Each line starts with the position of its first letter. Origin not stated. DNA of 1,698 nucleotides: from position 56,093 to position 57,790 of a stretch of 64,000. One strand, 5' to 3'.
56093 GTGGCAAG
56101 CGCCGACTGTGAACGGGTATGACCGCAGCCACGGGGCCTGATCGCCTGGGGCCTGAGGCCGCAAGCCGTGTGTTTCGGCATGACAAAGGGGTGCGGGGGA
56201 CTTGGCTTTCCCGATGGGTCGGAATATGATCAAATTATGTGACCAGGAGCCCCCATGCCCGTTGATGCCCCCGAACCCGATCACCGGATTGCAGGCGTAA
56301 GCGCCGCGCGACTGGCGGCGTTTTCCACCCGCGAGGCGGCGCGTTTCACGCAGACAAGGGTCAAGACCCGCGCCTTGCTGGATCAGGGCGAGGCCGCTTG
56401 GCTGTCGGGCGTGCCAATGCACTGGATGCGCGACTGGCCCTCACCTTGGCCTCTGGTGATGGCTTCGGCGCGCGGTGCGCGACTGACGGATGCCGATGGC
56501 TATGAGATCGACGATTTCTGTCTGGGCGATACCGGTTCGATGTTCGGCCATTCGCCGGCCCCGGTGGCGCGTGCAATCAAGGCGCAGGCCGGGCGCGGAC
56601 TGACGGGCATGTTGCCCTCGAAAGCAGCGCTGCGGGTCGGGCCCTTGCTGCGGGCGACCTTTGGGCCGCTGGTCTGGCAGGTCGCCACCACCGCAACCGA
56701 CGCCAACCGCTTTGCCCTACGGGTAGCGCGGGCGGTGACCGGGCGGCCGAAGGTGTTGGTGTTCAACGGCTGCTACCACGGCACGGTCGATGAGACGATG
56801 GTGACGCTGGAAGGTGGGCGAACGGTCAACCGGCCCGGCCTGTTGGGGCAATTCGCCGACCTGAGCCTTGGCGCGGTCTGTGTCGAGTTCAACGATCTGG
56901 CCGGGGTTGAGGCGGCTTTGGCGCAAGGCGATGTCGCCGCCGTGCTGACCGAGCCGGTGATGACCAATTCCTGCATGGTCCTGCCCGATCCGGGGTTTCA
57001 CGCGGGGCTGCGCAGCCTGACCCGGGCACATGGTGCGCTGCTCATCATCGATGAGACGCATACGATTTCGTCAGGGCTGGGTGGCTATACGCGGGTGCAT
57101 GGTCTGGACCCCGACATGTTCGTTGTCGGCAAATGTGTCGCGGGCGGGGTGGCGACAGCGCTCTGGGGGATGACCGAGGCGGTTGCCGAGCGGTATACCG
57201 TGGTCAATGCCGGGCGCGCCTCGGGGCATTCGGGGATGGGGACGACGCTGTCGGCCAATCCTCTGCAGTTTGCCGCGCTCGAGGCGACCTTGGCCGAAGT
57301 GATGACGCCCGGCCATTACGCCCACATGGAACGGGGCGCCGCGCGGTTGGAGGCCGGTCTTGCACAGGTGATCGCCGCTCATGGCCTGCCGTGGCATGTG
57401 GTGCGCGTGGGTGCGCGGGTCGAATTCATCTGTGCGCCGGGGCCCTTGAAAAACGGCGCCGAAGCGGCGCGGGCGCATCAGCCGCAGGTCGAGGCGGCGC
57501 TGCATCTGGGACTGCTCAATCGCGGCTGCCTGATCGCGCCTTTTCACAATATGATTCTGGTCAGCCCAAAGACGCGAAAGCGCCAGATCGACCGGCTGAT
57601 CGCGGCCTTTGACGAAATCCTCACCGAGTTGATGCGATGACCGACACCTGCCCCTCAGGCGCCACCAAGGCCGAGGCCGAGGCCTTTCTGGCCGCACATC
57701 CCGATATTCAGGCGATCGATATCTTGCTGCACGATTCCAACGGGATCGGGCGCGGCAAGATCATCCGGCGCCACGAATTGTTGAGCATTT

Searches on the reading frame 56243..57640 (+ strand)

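Call 92: search_protein_families(library=pfam, proteins=[window:56243-57640:+], max_evalue=0.0001)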
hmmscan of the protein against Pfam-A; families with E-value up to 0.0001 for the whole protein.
window:56243-57640:+ (465 aa): 1 family
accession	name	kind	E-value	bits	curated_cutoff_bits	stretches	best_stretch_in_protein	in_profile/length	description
PF00202.27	Aminotran_3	-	3.1e-38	132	30.5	1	69-459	9-402/403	Aminotransferase class-III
